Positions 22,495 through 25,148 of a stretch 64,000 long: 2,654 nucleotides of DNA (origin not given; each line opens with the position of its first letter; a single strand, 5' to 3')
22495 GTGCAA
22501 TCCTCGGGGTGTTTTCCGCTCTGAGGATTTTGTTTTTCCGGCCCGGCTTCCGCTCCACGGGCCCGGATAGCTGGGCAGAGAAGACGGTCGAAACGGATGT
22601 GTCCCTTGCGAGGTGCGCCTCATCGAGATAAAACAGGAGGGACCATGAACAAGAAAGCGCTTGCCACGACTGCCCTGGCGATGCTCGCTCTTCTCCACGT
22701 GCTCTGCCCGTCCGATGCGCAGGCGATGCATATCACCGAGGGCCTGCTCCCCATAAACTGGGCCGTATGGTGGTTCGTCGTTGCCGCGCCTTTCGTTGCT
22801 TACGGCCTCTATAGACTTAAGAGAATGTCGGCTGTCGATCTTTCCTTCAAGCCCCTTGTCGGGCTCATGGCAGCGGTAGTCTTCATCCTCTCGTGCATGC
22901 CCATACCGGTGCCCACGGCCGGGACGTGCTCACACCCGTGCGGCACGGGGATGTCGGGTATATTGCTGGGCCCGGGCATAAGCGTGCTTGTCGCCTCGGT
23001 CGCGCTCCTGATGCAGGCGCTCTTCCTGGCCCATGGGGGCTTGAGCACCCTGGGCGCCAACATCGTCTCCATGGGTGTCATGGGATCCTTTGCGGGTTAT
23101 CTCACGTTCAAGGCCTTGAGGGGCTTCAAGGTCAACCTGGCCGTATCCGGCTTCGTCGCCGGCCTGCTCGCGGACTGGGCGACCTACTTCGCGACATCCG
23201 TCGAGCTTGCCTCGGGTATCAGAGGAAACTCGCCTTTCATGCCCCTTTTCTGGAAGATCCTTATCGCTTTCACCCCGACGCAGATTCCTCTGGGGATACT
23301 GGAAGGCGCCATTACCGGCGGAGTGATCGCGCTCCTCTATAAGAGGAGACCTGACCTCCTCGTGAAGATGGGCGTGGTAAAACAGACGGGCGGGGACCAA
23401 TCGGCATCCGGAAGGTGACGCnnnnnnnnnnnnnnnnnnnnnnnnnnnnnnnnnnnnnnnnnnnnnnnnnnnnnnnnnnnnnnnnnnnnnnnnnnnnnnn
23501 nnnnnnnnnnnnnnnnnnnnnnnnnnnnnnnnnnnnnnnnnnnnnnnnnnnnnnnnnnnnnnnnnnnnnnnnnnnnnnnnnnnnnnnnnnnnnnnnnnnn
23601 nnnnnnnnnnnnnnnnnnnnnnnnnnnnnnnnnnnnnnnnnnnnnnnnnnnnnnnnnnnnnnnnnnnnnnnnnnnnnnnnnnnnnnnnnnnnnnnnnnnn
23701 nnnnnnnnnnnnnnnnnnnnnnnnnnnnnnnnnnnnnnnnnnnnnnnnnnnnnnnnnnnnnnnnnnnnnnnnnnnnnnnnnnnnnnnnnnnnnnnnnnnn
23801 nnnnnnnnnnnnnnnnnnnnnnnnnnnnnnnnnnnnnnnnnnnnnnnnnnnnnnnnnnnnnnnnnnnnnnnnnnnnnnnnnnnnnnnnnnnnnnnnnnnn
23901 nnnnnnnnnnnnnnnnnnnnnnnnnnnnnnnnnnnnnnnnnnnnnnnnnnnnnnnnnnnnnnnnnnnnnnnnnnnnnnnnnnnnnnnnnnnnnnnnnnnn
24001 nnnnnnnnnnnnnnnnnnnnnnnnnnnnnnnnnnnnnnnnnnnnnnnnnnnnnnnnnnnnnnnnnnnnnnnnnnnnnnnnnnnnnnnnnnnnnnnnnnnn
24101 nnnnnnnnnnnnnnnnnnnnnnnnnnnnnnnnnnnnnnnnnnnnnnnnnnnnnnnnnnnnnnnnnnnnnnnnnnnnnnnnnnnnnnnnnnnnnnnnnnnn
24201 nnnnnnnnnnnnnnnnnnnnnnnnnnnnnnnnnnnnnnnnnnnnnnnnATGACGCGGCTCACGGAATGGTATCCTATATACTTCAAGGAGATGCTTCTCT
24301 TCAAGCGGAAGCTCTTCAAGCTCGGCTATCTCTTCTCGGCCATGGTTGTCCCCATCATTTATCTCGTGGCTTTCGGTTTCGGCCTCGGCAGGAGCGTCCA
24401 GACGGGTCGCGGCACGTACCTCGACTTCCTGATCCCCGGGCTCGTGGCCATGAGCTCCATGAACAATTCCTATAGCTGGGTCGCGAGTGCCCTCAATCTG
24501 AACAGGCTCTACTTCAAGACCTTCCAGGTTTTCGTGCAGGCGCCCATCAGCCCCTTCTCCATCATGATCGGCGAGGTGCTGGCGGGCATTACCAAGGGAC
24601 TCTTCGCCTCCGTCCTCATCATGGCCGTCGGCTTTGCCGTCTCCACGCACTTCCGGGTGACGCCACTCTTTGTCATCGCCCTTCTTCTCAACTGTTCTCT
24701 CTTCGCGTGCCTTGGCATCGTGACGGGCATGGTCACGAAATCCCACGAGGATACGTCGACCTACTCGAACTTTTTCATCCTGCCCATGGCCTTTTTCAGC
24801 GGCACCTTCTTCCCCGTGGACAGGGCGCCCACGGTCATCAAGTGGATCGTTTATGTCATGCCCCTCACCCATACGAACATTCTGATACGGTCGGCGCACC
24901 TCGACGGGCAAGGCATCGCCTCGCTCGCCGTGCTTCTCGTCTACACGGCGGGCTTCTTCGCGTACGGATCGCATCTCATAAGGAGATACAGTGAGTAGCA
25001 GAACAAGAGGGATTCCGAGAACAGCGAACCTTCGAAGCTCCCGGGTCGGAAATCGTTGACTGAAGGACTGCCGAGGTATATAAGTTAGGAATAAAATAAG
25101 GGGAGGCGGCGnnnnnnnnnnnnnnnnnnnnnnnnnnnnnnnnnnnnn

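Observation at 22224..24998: Cobalamin riboswitch controls cbiM followed by an ABC-2 ATPase/permease pair instead of cbiN-cbiQ-cbiO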

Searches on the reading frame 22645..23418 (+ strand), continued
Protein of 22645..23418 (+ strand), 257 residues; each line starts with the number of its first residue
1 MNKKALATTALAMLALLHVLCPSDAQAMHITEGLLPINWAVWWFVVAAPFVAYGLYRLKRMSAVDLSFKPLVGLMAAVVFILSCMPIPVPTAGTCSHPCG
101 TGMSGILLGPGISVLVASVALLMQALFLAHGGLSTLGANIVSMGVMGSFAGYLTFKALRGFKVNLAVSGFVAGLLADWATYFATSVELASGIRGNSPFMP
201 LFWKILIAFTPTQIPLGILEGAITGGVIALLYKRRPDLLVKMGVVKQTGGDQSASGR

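Call 49: search_protein_families(library=ncbifam, proteins=[L177:6774-7124:+, L178:6756-7094:+, P0122, L177:7188-7955:+, L177:7943-8830:+], max_evalue=1)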
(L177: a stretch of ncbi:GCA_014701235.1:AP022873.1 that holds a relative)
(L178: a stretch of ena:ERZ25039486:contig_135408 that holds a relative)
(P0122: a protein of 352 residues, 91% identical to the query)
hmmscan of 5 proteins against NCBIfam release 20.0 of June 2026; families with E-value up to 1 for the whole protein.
L177:6774-7124:+ (116 aa): 3 families
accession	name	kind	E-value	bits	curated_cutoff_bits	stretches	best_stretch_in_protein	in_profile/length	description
NF002780.0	PRK02898.1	equivalog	0.0008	19.2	84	1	6-96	6-100/104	energy-coupling factor ABC transporter substrate-binding protein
TIGR01165.1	cbiN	subfamily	0.0017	18.6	104.85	1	7-82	7-85/91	cobalt ECF transporter S component CbiN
TIGR01195.1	oadG_fam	subfamily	0.04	14.5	36.05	1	3-67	11-71/84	sodium pump decarboxylases, gamma subunit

L178:6756-7094:+ (112 aa): 3 families
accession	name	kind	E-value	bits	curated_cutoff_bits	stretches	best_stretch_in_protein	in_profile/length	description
NF002780.0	PRK02898.1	equivalog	0.0028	17.5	84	1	7-82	6-87/104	energy-coupling factor ABC transporter substrate-binding protein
TIGR01165.1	cbiN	subfamily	0.014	15.6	104.85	1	9-81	9-85/91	cobalt ECF transporter S component CbiN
TIGR01131.1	ATP_synt_6_or_A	equivalog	0.098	12.5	102.6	1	7-69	18-81/227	F0F1 ATP synthase subunit A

P0122 (352 aa): 15 families
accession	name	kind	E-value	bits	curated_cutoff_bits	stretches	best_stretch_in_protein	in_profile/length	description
NF006184.0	PRK08319.1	equivalog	3.8e-79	265.4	180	1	28-247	1-220/224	energy-coupling factor ABC transporter permease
TIGR00123.1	cbiM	equivalog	9.3e-58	195.6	184.15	1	28-240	1-213/214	cobalt ECF transporter S component CbiM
NF004902.0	PRK06265.1-1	equivalog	1e-32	113.6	219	1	28-242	1-206/213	cobalt transporter CbiM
NF008873.0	PRK11909.1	equivalog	3.1e-24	86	225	1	28-240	1-219/230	cobalt transporter CbiM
NF005598.0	PRK07331.1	equivalog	2.5e-23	83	401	1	28-288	1-256/323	cobalt transporter CbiM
NF004907.0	PRK06265.2-2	subfamily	1.8e-19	70.1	200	1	20-239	13-217/221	cobalt transporter CbiM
NF004905.0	PRK06265.1-5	equivalog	3.9e-18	66.3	173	1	28-241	1-199/205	cobalt transporter CbiM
NF004906.0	PRK06265.2-1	equivalog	1.8e-17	64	205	1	28-240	1-210/212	cobalt transporter CbiM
NF004909.0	PRK06265.2-5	equivalog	1.7e-15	57.6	172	1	28-240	1-195/196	cobalt transporter CbiM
NF004903.0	PRK06265.1-3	equivalog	2.5e-13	49.9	193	1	28-241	2-200/211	cobalt transporter CbiM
NF004904.0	PRK06265.1-4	equivalog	1.4e-12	47.7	172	1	28-241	1-201/206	cobalt transporter CbiM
NF004908.0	PRK06265.2-3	equivalog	1.4e-08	35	205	1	28-240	1-198/211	cobalt transporter CbiM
NF000825.0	PRK00068.1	subfamily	0.047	11.5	995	1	199-289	50-136/973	hypothetical protein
NF002780.0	PRK02898.1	equivalog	0.061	13.2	84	1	263-337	7-87/104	energy-coupling factor ABC transporter substrate-binding protein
TIGR01165.1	cbiN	subfamily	0.12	12.7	104.85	1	263-336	10-85/91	cobalt ECF transporter S component CbiN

L177:7188-7955:+ (255 aa): 2 families
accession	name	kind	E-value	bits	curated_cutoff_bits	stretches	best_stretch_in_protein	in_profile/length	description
TIGR02454.1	ECF_T_CbiQ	equivalog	5e-43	147.2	111.8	1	17-220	1-200/200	cobalt ECF transporter T component CbiQ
NF012029.0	PRK15485.1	equivalog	3.1e-19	69.8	303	1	20-226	19-223/225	energy-coupling factor ABC transporter transmembrane protein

L177:7943-8830:+ (295 aa): 205 families (the best 25 are shown)
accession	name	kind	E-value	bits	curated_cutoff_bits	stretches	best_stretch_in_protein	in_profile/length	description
NF010157.0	PRK13636.1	equivalog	5.5e-83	278.4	463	1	20-288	6-276/285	cobalt transporter ATP-binding subunit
TIGR04521.1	ECF_ATPase_2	equivalog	7.9e-81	271.2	330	1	33-288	18-278/279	energy-coupling factor transporter ATPase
TIGR04520.1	ECF_ATPase_1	equivalog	4.2e-77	259.2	315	1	26-269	7-251/269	energy-coupling factor transporter ATPase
NF010158.0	PRK13637.1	equivalog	3.1e-72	243.1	390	1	30-291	17-281/287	energy-coupling factor transporter ATPase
NF010171.0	PRK13652.1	equivalog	1.6e-70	237.4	476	1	27-268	11-252/277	cobalt transporter ATP-binding subunit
TIGR01166.1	cbiO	subfamily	2.2e-66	222.9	211.8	1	29-217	1-190/190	cobalt ABC transporter, ATP-binding protein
NF010155.0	PRK13634.1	equivalog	6.7e-66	222.5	413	1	30-291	17-283/290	energy-coupling factor ABC transporter ATP-binding protein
NF010156.0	PRK13635.1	equivalog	1.1e-65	221.6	392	1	22-269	8-255/279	energy-coupling factor ABC transporter ATP-binding protein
NF010170.0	PRK13651.1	equivalog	8.1e-55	185.9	432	2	90-268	101-279/308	cobalt transporter ATP-binding subunit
NF010167.0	PRK13648.1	subfamily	1.2e-51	175.7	241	1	24-269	12-257/269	energy-coupling factor transporter ATPase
NF010153.0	PRK13631.1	equivalog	1.1e-50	172.5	463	1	31-280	37-305/320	cobalt transporter ATP-binding subunit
NF010166.0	PRK13646.1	equivalog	6.7e-48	163.4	458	1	33-279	20-271/286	energy-coupling factor transporter ATPase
NF010159.0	PRK13638.1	equivalog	8.1e-47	159.8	489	1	26-262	8-244/271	energy-coupling factor ABC transporter ATP-binding protein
NF043075.1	MMSYN1_0197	equivalog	4.5e-44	150.8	550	1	31-247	13-226/341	spermidine/putrescine ABC transporter ATP-binding protein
TIGR03265.1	PhnT2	equivalog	1.9e-43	149.1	457.7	1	31-247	15-228/353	putative 2-aminoethylphosphonate ABC transporter ATP-binding protein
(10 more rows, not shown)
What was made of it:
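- On Group-I ECF transporter CbiMNQO: As a control, a true CbiO scores 223-278 bits on ECF/CbiO models (call 49).
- That protein gives a weak, near-full-length CbiN match (call 49).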

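Call 51: find_encoding_contigs(protein=P0128, flank=6000, max_places=2)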
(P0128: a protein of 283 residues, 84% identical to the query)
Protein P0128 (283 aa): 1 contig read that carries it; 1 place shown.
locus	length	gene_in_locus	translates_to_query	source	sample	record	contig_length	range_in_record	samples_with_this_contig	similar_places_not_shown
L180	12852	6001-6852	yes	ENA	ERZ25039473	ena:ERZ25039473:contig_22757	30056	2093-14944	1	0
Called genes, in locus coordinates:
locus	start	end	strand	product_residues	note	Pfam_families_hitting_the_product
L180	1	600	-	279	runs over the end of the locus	PF00005:ABC_tran, PF13304:AAA_21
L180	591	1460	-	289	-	PF02361:CbiQ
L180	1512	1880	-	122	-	-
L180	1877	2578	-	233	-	PF01891:CbiM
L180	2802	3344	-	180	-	PF00080:Sod_Cu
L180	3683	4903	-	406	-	PF13353:Fer4_12 (faint), PF04055:Radical_SAM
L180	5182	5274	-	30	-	-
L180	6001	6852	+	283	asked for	PF01891:CbiM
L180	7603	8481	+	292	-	PF04966:OprB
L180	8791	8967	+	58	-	-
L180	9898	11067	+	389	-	PF07715:Plug (weak)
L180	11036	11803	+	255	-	-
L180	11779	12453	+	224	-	PF01618:MotA_ExbB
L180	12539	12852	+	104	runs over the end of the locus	PF02472:ExbD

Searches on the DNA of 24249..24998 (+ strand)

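Call 14: search_rna_families(sources=[L009, L010, L011, L012], threshold=gathering)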
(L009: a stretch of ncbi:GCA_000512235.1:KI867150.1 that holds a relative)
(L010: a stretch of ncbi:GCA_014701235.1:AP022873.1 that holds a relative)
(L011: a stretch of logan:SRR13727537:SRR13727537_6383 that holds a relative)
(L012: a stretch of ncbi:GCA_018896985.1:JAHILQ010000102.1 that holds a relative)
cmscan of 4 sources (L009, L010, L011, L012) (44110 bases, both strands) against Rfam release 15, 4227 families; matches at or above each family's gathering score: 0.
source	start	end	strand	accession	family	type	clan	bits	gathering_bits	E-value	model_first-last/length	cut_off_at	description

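Call 57: search_rna_families(sources=[L021, L024, L030, L034, L043, L059, L056], threshold=gathering)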
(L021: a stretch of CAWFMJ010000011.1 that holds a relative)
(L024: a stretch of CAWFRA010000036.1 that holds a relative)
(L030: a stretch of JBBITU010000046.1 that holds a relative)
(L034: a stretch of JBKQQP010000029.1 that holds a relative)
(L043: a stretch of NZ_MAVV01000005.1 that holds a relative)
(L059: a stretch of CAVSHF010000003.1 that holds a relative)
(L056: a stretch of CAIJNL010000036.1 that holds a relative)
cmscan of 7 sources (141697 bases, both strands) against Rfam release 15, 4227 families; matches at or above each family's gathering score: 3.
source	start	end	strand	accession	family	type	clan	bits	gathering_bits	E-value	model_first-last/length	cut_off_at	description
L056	17515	17704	+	RF00174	Cobalamin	Cis-reg; riboswitch;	CL00101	77.8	31.5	4.2e-17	1-189/189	no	Cobalamin riboswitch aptamer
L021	11430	11501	+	RF00005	tRNA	Gene; tRNA;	CL00001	71.9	29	2.1e-13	1-71/71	no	tRNA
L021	11508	11579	+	RF00005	tRNA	Gene; tRNA;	CL00001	67.9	29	2.6e-12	1-71/71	no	tRNA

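Call 58: search_rna_families(sources=[L017, L019, L020, L022, L025, L028, L013], threshold=gathering)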
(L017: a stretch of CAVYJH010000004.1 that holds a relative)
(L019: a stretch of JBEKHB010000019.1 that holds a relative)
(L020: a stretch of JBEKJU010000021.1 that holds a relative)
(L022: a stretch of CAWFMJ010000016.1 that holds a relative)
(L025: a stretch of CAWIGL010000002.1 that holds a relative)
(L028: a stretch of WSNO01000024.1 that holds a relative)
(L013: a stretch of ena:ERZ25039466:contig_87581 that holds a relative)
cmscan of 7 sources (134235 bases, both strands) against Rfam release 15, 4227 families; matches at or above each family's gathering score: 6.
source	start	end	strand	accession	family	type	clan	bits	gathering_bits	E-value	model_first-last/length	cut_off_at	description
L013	7582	7775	+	RF00174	Cobalamin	Cis-reg; riboswitch;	CL00101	117.8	31.5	1.4e-28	1-189/189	no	Cobalamin riboswitch aptamer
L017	3693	3886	-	RF00174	Cobalamin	Cis-reg; riboswitch;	CL00101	116.9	31.5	2.5e-28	1-189/189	no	Cobalamin riboswitch aptamer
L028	17566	17746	+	RF00174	Cobalamin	Cis-reg; riboswitch;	CL00101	70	31.5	6.8e-15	1-189/189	no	Cobalamin riboswitch aptamer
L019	19108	19180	-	RF00005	tRNA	Gene; tRNA;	CL00001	61.6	29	1.4e-10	1-71/71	no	tRNA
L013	1278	1350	+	RF00005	tRNA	Gene; tRNA;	CL00001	61.6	29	1.4e-10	1-71/71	no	tRNA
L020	3476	3664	-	RF00174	Cobalamin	Cis-reg; riboswitch;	CL00101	58.4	31.5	1.4e-11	1-189/189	no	Cobalamin riboswitch aptamer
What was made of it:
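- Among the loci scanned with Rfam, only the window places a riboswitch in front of the pair (calls 14, 57, 58).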
